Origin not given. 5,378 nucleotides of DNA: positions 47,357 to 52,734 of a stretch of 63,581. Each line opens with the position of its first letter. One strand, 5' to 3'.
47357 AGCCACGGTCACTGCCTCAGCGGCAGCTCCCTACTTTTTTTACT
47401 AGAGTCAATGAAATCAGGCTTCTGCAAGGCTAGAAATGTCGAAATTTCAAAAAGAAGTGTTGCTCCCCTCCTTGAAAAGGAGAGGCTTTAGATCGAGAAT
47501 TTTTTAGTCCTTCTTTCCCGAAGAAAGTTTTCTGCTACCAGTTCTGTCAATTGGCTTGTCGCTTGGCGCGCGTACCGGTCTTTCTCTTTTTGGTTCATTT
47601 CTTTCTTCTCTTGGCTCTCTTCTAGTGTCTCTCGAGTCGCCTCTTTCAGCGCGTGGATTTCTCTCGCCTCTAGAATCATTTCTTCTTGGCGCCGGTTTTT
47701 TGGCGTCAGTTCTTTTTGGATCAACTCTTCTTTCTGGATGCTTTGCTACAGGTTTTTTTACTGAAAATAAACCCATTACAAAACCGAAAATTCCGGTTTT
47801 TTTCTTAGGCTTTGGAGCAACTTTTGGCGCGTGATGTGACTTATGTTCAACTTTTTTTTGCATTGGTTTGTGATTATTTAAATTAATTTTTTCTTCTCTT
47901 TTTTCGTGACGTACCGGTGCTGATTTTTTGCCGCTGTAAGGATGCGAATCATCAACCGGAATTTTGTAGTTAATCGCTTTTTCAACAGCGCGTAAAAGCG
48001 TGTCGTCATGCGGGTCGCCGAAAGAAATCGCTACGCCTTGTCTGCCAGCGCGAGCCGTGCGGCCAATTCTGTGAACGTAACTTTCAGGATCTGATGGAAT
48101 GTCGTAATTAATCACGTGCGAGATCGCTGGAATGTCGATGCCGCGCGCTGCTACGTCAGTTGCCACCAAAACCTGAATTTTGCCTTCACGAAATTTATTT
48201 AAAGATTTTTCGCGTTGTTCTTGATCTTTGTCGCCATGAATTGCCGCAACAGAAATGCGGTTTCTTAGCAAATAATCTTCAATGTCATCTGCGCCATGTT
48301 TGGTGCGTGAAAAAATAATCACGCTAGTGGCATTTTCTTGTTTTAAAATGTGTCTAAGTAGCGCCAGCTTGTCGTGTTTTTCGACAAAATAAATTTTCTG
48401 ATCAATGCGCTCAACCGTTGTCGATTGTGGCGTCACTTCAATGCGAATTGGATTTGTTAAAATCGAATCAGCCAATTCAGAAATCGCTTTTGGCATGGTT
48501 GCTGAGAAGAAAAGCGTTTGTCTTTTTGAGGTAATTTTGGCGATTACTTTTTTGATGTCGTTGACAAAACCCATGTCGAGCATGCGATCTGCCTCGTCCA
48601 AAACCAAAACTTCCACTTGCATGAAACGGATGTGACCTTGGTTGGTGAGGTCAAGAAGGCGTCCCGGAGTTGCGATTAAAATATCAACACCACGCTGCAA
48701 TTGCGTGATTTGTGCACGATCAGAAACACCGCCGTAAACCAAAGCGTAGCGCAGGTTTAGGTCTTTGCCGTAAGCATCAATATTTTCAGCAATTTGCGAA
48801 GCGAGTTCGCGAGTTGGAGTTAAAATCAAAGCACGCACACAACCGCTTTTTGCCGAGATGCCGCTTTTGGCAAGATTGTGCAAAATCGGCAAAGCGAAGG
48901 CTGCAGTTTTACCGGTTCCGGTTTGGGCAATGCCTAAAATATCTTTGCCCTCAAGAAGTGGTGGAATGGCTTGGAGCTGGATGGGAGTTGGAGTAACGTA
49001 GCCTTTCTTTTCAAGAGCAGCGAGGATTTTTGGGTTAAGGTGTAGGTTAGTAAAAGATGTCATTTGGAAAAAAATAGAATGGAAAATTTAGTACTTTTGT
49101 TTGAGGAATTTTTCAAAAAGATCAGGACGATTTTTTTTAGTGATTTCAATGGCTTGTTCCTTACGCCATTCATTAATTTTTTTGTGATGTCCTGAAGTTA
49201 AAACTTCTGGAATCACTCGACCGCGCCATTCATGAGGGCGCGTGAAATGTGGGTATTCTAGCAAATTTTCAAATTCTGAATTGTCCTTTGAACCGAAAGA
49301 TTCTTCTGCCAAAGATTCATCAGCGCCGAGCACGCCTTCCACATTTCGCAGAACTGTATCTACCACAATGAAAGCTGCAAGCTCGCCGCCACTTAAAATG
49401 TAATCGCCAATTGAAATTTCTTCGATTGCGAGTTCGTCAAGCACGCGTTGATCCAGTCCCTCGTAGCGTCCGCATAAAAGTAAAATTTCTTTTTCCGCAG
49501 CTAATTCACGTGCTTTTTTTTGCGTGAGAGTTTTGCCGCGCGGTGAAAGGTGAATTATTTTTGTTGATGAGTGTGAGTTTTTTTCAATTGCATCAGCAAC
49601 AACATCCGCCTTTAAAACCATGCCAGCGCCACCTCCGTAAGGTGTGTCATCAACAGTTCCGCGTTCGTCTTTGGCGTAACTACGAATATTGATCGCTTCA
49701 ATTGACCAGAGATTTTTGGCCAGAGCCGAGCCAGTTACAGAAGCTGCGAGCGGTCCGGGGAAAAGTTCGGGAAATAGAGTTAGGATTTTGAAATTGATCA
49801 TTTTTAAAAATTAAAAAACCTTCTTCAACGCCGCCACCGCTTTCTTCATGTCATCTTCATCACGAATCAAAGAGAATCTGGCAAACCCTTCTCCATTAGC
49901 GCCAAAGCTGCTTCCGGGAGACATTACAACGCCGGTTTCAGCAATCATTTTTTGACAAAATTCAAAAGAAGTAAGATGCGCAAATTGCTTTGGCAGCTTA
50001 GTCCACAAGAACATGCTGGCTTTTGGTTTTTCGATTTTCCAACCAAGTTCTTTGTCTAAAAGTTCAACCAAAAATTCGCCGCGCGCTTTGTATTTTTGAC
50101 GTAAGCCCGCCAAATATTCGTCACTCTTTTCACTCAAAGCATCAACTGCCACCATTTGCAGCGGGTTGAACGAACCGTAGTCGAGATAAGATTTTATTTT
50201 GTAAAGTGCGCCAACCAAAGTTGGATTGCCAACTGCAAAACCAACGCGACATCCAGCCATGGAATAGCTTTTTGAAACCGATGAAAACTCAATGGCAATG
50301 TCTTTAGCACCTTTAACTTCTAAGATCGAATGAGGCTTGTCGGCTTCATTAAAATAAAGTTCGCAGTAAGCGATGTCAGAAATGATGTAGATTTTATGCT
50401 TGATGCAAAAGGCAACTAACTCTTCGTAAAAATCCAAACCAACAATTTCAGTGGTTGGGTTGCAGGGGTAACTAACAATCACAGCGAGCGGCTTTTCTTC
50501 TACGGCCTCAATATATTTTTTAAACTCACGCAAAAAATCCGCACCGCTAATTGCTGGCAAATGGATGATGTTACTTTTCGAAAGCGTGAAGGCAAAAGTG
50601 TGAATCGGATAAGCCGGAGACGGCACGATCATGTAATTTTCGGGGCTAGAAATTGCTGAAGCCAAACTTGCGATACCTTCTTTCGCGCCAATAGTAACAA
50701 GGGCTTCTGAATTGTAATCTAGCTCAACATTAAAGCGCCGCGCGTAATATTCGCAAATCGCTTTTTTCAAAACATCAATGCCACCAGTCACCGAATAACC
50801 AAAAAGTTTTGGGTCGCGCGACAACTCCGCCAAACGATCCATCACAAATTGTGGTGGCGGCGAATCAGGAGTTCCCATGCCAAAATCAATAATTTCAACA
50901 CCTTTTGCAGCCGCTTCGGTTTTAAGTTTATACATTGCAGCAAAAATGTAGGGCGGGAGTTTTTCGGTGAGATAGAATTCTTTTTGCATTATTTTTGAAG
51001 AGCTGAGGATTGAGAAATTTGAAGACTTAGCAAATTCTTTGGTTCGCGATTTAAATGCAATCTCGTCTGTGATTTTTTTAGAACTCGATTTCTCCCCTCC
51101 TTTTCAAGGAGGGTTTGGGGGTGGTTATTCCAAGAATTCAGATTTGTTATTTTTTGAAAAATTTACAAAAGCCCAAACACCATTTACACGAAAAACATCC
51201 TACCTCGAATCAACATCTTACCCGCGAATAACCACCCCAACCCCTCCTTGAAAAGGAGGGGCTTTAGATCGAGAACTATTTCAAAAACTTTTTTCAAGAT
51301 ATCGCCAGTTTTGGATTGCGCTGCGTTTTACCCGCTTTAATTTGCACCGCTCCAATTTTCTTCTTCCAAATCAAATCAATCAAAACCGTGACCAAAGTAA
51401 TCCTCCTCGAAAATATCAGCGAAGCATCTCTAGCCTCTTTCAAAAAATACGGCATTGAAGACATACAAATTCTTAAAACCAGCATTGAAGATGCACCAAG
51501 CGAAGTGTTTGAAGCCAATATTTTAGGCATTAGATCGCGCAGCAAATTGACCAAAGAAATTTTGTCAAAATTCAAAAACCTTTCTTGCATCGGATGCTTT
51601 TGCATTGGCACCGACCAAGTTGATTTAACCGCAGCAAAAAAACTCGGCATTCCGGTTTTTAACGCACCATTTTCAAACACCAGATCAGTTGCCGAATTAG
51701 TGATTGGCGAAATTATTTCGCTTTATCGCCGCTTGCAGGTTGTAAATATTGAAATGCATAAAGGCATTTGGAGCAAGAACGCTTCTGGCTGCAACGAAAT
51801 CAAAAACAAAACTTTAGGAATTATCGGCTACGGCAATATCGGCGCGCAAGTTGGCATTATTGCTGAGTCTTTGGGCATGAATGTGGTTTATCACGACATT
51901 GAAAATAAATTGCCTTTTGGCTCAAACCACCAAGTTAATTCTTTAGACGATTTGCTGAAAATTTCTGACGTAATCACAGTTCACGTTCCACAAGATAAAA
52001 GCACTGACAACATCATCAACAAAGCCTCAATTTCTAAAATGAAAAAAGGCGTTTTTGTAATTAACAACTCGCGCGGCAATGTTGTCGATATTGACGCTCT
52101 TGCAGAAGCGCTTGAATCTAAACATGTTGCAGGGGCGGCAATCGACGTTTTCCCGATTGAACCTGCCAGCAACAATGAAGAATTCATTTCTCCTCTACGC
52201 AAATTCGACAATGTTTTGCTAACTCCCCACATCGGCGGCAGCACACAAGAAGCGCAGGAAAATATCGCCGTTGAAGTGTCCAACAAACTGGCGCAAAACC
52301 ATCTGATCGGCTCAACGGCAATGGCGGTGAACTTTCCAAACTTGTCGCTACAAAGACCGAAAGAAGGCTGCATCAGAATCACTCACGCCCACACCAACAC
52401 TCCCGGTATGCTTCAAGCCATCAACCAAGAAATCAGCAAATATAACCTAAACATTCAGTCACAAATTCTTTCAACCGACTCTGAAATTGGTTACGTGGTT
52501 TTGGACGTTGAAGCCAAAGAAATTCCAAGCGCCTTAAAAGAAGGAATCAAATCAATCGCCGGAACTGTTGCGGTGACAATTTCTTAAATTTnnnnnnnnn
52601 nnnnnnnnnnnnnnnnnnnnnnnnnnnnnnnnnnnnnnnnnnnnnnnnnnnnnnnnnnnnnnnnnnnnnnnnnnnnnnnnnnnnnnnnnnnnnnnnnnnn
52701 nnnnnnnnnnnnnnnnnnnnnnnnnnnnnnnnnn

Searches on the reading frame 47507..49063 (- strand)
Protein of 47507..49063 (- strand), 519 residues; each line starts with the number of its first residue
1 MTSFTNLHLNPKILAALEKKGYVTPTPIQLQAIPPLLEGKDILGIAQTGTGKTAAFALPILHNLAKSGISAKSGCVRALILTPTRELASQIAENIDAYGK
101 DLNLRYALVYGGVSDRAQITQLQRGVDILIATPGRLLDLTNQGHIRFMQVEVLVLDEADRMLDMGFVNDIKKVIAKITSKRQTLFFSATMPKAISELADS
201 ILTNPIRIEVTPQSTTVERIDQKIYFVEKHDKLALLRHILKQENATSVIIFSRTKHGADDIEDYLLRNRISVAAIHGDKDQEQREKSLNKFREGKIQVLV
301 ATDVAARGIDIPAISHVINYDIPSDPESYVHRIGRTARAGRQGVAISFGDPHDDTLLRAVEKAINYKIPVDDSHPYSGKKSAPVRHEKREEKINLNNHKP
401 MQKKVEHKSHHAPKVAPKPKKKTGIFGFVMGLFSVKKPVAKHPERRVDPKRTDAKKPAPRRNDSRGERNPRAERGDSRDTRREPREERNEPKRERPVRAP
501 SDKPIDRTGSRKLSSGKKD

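Call 55: search_protein_families(library=pfam, proteins=[window:47507-49063:-], max_evalue=0.00001)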
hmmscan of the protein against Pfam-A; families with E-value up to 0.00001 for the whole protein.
window:47507-49063:- (519 aa): 3 families
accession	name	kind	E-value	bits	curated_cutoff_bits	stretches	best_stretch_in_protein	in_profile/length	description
PF00270.35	DEAD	-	7.1e-54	182.5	26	1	26-196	1-166/167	DEAD/DEAH box helicase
PF00271.37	Helicase_C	-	2e-38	131.4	23.5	1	232-340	2-110/110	Helicase conserved C-terminal domain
PF04851.21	ResIII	-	5.1e-08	33.4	22.5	1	29-191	8-163/164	Type III restriction enzyme, res subunit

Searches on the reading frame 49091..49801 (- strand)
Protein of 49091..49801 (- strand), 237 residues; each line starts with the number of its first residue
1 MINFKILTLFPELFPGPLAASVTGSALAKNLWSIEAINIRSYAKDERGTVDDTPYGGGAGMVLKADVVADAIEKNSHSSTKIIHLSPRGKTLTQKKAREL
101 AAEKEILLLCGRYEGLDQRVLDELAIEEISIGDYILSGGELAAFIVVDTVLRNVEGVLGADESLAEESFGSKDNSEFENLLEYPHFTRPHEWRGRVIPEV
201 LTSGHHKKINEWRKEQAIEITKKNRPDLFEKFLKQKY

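Call 55: search_protein_families(library=pfam, proteins=[window:49091-49801:-], max_evalue=0.00001)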
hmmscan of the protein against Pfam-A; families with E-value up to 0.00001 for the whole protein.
window:49091-49801:- (237 aa): 1 family
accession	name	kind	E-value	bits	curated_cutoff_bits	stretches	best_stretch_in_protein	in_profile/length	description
PF01746.26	tRNA_m1G_MT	-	3.6e-57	193.7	27.3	1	25-226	3-195/195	tRNA (Guanine-1)-methyltransferase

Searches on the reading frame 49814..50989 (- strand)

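Call 55: search_protein_families(library=pfam, proteins=[window:49814-50989:-], max_evalue=0.00001)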
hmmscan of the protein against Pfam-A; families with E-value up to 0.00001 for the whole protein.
window:49814-50989:- (392 aa): 1 family
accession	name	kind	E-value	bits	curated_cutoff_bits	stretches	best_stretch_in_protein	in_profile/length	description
PF00155.27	Aminotran_1_2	-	1.1e-55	189.7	19.7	1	32-388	2-361/361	Aminotransferase class I and II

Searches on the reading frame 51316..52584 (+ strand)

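Call 56: search_protein_families(library=pfam, proteins=[window:51316-52584:+], max_evalue=0.01)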
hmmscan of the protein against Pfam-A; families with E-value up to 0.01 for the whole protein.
window:51316-52584:+ (423 aa): 6 families
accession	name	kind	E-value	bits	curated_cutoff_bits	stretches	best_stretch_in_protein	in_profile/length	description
PF02826.25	2-Hacid_dh_C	-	6.1e-52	176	25.1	1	131-307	2-178/178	D-isomer specific 2-hydroxyacid dehydrogenase, NAD binding domain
PF00389.36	2-Hacid_dh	-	5.4e-30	104.2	24.6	1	28-327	1-122/134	D-isomer specific 2-hydroxyacid dehydrogenase, catalytic domain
PF22629.2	ACT_AHAS_ss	-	4.2e-09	36.9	27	1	355-416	1-64/67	AHAS small subunit-like ACT domain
PF07991.19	KARI_N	-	9.7e-05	22.4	20.6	1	162-249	2-92/165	Acetohydroxy acid isomeroreductase, NADPH-binding domain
PF03446.21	NAD_binding_2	-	0.00016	22.2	21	1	167-271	2-112/161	NAD binding domain of 6-phosphogluconate dehydrogenase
PF01842.31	ACT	-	0.0029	17.8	27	0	357-409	6-60/66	ACT domain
